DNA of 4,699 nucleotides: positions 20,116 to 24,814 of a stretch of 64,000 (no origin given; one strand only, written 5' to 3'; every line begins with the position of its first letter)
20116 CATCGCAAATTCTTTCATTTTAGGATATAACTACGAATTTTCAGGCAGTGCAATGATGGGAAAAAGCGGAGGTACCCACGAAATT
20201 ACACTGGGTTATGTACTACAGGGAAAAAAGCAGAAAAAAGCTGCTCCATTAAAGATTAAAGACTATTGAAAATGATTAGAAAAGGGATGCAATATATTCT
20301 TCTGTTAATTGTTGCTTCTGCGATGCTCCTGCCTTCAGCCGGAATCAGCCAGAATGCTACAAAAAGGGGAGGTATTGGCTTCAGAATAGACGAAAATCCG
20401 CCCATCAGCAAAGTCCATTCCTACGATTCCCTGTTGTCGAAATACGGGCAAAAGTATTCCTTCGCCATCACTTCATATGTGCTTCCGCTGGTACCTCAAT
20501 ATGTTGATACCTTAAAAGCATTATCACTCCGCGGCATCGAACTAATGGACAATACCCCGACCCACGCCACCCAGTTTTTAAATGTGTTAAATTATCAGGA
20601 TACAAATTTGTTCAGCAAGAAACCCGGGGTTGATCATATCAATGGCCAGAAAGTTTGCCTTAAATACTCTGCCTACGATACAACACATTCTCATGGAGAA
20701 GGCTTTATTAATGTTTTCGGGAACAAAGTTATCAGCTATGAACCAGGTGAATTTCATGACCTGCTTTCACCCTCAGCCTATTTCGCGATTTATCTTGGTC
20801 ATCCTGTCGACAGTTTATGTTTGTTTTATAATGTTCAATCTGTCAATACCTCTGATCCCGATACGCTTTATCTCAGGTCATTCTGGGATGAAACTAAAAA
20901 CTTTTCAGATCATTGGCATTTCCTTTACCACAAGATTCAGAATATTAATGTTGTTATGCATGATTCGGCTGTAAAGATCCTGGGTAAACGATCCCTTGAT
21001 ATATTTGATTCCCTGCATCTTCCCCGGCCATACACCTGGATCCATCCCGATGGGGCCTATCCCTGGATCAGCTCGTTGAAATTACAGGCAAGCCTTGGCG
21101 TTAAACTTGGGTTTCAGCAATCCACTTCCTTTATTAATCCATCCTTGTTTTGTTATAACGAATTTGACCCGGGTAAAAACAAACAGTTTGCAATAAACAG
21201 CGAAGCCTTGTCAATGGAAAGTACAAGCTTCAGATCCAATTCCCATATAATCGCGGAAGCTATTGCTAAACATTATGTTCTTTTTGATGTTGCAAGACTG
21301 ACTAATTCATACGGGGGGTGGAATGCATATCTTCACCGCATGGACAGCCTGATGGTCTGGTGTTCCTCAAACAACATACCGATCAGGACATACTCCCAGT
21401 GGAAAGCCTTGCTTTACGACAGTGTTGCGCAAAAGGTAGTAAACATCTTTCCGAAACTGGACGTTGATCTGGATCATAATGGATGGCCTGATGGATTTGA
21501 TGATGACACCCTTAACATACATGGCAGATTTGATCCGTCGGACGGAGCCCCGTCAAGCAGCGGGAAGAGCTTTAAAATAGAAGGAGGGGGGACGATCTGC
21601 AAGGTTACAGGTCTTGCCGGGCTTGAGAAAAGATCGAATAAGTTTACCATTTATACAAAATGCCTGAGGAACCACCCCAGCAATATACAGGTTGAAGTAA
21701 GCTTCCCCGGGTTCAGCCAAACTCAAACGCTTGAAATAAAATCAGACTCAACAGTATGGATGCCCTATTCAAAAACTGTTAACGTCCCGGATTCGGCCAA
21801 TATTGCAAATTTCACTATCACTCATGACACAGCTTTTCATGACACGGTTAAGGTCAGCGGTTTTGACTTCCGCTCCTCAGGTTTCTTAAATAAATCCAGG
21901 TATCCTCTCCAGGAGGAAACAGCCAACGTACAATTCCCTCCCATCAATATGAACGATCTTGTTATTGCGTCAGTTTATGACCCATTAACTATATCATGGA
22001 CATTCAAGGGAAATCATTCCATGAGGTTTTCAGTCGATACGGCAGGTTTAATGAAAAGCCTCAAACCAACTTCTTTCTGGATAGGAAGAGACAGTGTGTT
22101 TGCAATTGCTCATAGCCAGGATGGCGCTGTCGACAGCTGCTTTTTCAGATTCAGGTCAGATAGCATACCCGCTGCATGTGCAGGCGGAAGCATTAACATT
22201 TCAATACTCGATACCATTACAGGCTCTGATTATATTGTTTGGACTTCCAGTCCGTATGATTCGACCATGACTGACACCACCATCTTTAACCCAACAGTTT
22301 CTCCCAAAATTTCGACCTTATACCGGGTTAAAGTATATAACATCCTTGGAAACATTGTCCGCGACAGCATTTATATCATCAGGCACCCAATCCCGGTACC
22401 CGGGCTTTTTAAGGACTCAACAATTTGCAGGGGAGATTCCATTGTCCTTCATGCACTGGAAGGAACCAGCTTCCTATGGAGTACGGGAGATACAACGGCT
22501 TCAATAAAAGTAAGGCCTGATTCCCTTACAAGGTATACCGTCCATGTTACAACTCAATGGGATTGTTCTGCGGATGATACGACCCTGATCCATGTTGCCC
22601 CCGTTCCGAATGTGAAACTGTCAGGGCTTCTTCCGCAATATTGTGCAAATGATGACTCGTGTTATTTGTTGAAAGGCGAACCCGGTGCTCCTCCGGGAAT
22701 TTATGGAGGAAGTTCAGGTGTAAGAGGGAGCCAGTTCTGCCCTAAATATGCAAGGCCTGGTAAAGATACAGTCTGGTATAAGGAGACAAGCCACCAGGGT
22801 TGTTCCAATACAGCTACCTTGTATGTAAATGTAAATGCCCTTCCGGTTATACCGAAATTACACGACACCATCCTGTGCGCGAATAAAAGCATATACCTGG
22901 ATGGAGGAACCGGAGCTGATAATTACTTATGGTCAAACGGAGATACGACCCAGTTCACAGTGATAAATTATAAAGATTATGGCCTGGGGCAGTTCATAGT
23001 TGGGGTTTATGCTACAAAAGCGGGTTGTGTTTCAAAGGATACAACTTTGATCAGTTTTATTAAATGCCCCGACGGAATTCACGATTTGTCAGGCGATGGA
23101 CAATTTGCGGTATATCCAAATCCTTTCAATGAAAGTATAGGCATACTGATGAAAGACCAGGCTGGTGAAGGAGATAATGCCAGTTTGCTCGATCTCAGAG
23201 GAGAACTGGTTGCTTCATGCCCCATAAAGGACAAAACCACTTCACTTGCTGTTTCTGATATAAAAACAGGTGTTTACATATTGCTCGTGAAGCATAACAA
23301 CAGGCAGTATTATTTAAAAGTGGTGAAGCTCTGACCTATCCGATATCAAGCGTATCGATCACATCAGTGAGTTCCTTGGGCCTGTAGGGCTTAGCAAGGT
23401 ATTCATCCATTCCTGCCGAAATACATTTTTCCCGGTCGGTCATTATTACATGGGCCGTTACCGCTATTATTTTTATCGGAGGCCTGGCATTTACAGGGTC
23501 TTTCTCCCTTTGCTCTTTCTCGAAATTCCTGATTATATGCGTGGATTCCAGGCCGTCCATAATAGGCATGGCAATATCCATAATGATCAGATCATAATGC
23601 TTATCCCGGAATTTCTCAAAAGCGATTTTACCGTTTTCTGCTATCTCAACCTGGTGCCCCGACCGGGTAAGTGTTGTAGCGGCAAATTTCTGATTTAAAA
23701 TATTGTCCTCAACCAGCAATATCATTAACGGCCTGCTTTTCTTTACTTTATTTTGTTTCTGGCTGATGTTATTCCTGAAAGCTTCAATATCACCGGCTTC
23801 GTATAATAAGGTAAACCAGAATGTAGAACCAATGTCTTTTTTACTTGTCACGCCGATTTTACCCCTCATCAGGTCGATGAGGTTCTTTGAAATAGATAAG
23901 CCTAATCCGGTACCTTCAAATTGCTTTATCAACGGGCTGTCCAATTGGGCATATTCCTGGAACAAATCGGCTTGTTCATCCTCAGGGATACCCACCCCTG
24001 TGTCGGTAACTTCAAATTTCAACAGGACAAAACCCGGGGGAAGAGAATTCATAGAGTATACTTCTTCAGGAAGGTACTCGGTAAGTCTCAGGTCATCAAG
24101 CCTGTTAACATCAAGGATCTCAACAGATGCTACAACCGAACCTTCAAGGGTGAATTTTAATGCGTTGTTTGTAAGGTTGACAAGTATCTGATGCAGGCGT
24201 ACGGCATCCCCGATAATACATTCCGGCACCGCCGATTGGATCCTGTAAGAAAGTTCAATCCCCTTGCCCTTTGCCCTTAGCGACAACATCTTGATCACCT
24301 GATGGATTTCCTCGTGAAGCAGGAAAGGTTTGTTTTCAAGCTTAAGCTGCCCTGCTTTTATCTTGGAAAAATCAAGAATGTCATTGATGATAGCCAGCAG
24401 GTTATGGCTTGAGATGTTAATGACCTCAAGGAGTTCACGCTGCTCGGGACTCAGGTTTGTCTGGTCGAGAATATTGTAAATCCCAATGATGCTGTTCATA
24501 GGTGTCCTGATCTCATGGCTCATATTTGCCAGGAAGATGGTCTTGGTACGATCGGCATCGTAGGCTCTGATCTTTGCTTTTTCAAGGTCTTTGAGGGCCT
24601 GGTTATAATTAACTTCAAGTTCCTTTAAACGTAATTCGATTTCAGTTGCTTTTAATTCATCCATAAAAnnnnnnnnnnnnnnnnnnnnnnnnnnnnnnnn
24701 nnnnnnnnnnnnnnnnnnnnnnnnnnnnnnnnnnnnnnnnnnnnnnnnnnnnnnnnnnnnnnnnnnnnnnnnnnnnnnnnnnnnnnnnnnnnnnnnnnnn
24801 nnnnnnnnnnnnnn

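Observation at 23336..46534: EPS operon framed by phosphorelay parts with no DNA-binding output; the priming transferase looks like the target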

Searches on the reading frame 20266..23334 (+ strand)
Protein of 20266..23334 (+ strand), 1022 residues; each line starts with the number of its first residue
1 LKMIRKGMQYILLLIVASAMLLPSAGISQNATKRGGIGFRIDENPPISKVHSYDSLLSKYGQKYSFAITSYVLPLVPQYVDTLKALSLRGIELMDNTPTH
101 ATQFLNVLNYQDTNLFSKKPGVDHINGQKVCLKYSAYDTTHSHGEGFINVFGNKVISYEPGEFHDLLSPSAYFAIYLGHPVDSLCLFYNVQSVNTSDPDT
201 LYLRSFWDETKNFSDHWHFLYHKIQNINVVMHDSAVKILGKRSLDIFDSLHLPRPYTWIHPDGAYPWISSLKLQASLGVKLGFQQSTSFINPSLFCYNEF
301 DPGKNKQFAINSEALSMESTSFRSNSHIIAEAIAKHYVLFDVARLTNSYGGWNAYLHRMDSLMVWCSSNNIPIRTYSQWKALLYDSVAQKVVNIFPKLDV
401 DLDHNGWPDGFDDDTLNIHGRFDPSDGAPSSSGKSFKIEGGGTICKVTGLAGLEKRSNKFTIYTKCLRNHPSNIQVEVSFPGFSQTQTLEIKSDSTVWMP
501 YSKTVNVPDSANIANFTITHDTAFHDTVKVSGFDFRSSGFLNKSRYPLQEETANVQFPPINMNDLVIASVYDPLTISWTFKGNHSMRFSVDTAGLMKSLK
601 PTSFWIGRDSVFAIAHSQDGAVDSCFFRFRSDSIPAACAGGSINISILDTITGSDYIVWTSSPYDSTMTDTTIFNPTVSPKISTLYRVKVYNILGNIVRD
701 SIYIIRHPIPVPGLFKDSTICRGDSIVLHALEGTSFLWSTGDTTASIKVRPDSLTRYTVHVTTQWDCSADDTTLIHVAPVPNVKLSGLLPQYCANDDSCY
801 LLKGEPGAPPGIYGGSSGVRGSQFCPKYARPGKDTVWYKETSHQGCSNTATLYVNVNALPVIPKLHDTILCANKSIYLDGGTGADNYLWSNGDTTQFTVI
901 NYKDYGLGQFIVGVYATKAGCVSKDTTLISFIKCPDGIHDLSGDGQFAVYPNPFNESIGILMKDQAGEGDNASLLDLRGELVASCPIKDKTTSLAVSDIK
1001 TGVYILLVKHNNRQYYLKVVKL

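Call 5: search_protein_families(library=pfam, proteins=[window:20266-23334:+], max_evalue=0.01)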
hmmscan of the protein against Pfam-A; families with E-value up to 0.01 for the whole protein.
window:20266-23334:+ (1022 aa): 1 family
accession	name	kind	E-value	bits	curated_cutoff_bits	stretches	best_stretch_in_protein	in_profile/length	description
PF18962.6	Por_Secre_tail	-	5.4e-11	43.1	27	1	949-1019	1-73/75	Secretion system C-terminal sorting domain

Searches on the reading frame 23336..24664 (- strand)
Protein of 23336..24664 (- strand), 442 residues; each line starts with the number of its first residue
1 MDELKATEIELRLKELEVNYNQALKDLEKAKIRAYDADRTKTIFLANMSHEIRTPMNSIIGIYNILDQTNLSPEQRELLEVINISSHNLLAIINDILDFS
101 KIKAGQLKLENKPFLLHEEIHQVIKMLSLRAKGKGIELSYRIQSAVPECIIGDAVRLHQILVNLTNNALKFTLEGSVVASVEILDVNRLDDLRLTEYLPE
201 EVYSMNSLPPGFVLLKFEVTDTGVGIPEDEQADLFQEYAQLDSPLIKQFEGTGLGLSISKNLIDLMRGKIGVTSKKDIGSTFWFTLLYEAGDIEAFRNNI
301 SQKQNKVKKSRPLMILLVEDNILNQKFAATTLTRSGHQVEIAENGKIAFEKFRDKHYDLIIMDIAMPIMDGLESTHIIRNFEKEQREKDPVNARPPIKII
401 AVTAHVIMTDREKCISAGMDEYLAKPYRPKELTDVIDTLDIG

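Call 5: search_protein_families(library=pfam, proteins=[window:23336-24664:-], max_evalue=0.01)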
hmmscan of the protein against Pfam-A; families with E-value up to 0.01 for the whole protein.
window:23336-24664:- (442 aa): 4 families
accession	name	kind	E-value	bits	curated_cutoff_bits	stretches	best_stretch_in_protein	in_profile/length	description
PF00072.30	Response_reg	-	7e-24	84.6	30.2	1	315-436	1-110/111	Response regulator receiver domain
PF02518.31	HATPase_c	-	5.9e-21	75.4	26.4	1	152-287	1-108/111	Histidine kinase-, DNA gyrase B-, and HSP90-like ATPase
PF00512.31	HisKA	-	1e-19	70.7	26.9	1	41-105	2-66/66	His Kinase A (phospho-acceptor) domain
PF23198.2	PDE8A_N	-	0.0001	22.7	29.6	1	309-380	9-79/147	PDE8A-like, N-terminal domain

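Call 13: search_protein_families(library=ncbifam, proteins=[window:23336-24664:-], max_evalue=0.001)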
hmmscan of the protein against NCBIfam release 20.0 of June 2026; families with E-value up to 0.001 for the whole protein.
window:23336-24664:- (442 aa): 133 families (the best 25 are shown)
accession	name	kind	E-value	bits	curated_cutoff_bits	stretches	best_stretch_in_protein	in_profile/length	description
TIGR02956.1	TMAO_torS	equivalog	2.2e-113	380.2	676.5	1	12-437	432-817/967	TMAO reductase system sensor histidine kinase/response regulator TorS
NF008318.0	PRK11107.1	equivalog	6.9e-106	355.3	890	3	26-183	278-435/920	two-component sensor histidine kinase BarA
NF011874.0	PRK15347.1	equivalog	1.6e-82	278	852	3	13-182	370-539/921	two component system sensor kinase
NF008302.0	PRK11091.1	equivalog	2.9e-82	277.1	838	1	36-439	278-642/779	aerobic respiration two-component sensor histidine kinase ArcB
NF041947.1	LuxQ_Vibrio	equivalog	5.5e-79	266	1200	2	23-192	454-623/843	quorum-sensing autoinducer 2 sensor kinase/phosphatase LuxQ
NF038297.2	hybrid_HK_HrmK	equivalog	3.2e-75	254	725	2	214-436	383-604/607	hybrid histidine kinase/response regulator HrmK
NF008099.0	PRK10841.1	equivalog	7e-73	245.8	920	3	21-183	453-612/949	two-component system sensor histidine kinase RcsC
NF045901.1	HisKinLetSLeg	equivalog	1.6e-70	238.2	1650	3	26-183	280-435/906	two-component system sensor histidine kinase LetS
NF008543.0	PRK11466.1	equivalog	3.9e-59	200.4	982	2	28-181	431-586/914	TMAO reductase system sensor histidine kinase/response regulator TorS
NF007420.1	PRK09959.1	equivalog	4.1e-48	163.7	1995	1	24-427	695-1061/1197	acid-sensing system histidine kinase EvgS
NF046044.1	PnpS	equivalog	1e-44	153.1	400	1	37-286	166-389/390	two-component system histidine kinase PnpS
NF047465.1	hybrid_HK_LvrA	exception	2.8e-43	148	1200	3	15-177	176-337/819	hybrid histidine kinase/response regulator LvrA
NF041832.1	near_NosP_CTERM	subfamily_domain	3.8e-39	134.8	400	2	215-437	152-367/370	NahK/ErcS family hybrid sensor histidine kinase/response regulator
NF045911.1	TCSHisKinNblS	equivalog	6.4e-38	130.5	1000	1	36-286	383-618/621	two-component system sensor histidine kinase NblS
NF047874.1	MASE3_PAS_HK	subfamily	3.1e-36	125.4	560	2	217-309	554-646/655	MASE3 domain-containing sensor histidine kinase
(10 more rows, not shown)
